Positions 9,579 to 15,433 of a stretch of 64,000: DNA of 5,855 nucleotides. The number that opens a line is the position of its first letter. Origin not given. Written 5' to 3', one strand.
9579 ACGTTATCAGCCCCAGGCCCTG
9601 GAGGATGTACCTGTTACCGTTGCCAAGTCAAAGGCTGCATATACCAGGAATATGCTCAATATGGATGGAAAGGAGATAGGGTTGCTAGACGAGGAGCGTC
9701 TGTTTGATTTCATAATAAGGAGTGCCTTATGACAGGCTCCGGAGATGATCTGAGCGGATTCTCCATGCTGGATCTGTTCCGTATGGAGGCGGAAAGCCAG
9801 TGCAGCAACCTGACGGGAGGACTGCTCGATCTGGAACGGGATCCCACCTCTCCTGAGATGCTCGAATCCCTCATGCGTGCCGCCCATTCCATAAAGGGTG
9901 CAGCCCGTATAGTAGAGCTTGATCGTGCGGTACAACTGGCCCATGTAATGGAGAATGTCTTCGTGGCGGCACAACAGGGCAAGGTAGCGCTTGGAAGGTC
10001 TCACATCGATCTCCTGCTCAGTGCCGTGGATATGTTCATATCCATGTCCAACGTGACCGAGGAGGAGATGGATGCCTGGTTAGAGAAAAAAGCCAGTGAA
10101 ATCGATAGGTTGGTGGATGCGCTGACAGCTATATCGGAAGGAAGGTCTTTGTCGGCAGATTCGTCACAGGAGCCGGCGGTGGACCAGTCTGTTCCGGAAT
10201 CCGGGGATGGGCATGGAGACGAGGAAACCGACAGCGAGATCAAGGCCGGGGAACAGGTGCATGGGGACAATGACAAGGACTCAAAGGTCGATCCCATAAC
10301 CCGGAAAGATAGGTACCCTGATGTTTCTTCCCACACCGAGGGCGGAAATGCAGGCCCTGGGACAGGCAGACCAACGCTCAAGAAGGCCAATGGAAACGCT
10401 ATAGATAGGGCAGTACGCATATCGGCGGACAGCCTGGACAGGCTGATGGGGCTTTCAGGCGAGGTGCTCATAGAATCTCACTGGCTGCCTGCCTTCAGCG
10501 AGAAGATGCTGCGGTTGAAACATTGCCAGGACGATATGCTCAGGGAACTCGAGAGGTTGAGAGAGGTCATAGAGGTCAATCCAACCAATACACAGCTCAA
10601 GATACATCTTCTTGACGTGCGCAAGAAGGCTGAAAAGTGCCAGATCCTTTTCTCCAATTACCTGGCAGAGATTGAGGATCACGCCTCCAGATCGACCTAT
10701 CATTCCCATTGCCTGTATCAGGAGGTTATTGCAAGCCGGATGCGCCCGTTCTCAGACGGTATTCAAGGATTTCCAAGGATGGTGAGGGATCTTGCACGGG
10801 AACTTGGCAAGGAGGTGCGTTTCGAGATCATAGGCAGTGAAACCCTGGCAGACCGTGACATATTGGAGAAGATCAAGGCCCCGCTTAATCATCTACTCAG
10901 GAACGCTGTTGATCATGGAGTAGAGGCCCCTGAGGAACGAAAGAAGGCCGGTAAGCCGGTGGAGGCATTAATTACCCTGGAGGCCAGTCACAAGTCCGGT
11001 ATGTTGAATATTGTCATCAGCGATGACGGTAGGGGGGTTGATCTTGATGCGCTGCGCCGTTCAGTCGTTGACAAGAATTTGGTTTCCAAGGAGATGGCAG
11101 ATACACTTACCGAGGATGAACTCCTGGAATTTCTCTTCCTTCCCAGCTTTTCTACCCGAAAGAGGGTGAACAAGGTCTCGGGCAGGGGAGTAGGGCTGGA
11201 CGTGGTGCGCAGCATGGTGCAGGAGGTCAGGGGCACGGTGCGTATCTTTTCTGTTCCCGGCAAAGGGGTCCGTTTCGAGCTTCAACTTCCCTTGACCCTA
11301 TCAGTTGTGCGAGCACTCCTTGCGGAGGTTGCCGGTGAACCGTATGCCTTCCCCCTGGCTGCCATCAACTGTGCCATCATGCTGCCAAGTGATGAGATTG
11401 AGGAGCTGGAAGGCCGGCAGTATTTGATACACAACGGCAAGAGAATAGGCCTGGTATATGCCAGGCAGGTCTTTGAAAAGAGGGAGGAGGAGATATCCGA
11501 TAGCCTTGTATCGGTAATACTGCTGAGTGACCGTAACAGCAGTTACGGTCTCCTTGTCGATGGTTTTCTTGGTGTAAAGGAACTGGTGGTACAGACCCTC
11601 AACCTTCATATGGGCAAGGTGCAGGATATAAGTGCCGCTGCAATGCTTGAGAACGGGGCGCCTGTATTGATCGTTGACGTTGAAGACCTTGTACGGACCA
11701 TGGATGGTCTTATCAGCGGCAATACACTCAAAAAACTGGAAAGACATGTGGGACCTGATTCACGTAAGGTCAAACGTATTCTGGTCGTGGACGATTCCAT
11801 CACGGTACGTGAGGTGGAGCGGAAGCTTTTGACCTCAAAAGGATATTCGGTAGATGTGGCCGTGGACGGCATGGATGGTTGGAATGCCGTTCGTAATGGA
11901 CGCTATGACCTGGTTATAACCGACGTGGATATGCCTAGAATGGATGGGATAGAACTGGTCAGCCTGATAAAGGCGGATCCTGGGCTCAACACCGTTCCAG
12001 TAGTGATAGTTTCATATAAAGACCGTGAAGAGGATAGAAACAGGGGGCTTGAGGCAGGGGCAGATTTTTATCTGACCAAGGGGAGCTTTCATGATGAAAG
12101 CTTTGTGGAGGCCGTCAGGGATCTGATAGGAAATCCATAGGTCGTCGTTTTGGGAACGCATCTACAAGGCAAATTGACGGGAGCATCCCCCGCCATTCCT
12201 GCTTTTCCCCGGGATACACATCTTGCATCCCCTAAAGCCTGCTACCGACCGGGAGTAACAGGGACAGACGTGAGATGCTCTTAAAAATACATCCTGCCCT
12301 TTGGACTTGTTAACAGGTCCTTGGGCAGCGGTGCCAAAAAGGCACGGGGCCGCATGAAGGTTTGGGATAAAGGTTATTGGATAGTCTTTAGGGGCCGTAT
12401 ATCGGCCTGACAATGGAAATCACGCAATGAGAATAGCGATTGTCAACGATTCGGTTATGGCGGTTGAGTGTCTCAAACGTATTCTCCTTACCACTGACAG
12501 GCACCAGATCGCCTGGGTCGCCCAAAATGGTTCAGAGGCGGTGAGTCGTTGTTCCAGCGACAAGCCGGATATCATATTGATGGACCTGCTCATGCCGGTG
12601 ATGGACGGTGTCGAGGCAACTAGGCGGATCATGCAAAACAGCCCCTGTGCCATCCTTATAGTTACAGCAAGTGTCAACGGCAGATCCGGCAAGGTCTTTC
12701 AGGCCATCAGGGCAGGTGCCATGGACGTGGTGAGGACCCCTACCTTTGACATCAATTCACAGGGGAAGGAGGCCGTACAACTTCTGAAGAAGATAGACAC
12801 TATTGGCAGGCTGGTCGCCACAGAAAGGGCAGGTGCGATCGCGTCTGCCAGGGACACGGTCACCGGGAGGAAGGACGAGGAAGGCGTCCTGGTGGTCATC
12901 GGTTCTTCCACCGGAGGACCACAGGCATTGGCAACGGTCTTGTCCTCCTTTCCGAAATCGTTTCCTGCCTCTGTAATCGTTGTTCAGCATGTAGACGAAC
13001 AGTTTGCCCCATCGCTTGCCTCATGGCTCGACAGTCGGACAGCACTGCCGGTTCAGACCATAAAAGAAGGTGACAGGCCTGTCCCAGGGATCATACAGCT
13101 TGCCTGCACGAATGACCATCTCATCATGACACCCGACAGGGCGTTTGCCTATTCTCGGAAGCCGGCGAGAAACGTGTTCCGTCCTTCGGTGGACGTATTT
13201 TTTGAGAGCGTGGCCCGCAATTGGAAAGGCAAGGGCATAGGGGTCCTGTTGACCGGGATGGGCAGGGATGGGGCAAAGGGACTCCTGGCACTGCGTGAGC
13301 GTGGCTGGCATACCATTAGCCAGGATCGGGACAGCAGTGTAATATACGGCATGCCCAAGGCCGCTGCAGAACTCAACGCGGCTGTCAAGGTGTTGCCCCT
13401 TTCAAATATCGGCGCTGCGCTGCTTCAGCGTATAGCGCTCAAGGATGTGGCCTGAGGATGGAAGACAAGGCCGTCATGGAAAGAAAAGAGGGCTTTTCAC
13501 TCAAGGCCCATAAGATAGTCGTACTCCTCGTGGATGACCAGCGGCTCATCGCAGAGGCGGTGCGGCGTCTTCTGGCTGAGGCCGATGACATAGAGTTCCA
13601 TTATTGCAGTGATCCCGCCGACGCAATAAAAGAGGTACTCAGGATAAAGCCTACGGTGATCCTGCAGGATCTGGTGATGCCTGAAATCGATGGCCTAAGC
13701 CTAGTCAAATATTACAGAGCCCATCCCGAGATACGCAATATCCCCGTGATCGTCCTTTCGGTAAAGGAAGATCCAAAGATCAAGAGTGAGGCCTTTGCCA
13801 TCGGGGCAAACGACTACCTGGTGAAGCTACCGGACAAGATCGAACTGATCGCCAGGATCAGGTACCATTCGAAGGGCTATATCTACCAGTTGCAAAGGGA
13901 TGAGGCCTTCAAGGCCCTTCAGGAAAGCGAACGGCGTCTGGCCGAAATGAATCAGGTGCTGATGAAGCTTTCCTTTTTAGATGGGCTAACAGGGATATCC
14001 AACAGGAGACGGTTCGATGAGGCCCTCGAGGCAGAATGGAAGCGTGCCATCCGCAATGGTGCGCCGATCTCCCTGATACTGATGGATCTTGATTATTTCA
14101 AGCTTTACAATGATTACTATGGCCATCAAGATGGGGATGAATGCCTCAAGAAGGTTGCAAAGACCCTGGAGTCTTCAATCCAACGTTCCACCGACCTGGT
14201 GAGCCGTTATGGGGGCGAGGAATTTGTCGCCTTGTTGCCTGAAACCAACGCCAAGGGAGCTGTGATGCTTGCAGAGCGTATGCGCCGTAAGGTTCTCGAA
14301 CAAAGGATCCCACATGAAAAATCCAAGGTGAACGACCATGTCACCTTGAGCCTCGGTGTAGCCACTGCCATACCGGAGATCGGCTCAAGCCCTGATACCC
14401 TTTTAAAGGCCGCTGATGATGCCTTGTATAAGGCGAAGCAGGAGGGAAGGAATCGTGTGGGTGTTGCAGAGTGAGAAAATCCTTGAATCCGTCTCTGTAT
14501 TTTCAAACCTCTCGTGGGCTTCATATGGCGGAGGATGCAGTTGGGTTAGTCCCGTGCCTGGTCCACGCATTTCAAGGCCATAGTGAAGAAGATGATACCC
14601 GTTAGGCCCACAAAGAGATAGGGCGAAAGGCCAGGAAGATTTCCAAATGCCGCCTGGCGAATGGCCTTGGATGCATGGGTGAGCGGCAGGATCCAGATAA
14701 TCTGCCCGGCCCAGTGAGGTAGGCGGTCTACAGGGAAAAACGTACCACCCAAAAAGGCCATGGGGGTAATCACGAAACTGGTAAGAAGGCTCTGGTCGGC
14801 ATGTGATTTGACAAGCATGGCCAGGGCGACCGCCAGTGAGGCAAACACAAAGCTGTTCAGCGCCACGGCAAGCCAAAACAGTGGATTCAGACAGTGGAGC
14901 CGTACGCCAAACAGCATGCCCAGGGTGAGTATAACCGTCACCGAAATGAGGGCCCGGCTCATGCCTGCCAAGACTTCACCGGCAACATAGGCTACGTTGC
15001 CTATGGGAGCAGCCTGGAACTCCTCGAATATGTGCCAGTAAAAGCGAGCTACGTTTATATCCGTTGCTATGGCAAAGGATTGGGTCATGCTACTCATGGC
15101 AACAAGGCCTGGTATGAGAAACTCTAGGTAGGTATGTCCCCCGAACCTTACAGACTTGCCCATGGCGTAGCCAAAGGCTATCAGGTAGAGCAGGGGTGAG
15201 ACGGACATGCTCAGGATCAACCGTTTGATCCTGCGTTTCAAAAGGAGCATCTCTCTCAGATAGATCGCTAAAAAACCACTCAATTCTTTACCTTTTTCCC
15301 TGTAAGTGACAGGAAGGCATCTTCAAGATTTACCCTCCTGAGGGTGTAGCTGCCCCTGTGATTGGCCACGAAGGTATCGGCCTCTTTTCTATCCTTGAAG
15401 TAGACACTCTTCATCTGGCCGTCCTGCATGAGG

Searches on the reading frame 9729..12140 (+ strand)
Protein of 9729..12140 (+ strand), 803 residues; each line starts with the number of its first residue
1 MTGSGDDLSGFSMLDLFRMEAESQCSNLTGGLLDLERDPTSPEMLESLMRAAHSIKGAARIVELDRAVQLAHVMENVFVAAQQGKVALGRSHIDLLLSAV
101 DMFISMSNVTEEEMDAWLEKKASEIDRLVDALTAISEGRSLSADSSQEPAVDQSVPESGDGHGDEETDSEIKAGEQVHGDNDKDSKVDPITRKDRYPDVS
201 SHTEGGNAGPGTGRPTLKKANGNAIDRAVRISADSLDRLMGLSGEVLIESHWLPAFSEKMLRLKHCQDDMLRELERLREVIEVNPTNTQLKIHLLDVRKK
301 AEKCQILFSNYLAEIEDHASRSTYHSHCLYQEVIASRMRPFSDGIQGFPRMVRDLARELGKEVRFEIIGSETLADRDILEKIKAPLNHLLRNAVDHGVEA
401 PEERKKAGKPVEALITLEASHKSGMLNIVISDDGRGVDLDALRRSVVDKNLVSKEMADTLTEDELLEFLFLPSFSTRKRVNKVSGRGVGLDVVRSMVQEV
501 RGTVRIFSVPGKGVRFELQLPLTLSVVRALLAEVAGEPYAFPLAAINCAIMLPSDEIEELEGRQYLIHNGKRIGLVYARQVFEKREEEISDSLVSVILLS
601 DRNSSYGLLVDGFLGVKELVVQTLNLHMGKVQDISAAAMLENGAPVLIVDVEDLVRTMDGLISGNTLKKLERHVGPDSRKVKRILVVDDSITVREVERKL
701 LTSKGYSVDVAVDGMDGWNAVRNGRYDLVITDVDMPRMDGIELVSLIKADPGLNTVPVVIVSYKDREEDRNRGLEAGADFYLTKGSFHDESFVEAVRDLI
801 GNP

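Call 32: search_protein_families(library=pfam, proteins=[window:9729-12140:+], max_evalue=0.001)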
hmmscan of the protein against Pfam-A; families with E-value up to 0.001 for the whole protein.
window:9729-12140:+ (803 aa): 4 families
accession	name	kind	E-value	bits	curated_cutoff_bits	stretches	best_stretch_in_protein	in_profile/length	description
PF00072.30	Response_reg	-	1.1e-25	90.4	30.2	1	684-795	1-109/111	Response regulator receiver domain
PF02518.31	HATPase_c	-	6.5e-16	59.2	26.4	1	385-523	5-110/111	Histidine kinase-, DNA gyrase B-, and HSP90-like ATPase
PF01584.24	CheW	-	5e-15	55.8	23.5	1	529-656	2-135/138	CheW-like domain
PF01627.28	Hpt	-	1.2e-13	51.5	24.6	1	13-101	2-79/84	Hpt domain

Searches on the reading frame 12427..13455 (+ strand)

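Call 32: search_protein_families(library=pfam, proteins=[window:12427-13455:+], max_evalue=0.001)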
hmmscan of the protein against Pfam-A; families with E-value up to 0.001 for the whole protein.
window:12427-13455:+ (342 aa): 2 families
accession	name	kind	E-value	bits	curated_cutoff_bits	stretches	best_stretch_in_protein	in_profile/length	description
PF01339.22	CheB_methylest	-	1.2e-58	198.1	24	1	156-332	1-174/174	CheB methylesterase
PF00072.30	Response_reg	-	5.3e-17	62.4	30.2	1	3-103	1-98/111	Response regulator receiver domain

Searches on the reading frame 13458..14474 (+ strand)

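Call 32: search_protein_families(library=pfam, proteins=[window:13458-14474:+], max_evalue=0.001)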
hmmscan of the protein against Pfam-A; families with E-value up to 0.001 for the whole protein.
window:13458-14474:+ (338 aa): 3 families
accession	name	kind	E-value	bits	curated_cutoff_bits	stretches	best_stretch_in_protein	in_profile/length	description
PF00990.26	GGDEF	-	8e-55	185.4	23.8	1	173-333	2-161/161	Diguanylate cyclase, GGDEF domain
PF00072.30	Response_reg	-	1.5e-20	73.8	30.2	1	22-135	1-111/111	Response regulator receiver domain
PF24898.2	GGDEF_GdpP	-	0.00019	22.1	30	1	210-336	2-118/126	Cyclic-di-AMP phosphodiesterase GdpP-like, GGDEF domain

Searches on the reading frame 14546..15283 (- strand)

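Call 32: search_protein_families(library=pfam, proteins=[window:14546-15283:-], max_evalue=0.001)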
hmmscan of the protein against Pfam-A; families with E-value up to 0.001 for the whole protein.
window:14546-15283:- (245 aa): 2 families
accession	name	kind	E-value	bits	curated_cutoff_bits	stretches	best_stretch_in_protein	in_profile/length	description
PF01061.29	ABC2_membrane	-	2.4e-26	93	26.9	1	4-212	3-210/211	ABC-2 type transporter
PF12698.13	ABC2_membrane_3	-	2.1e-14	53.8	31.6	1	52-237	160-346/347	ABC-2 family transporter protein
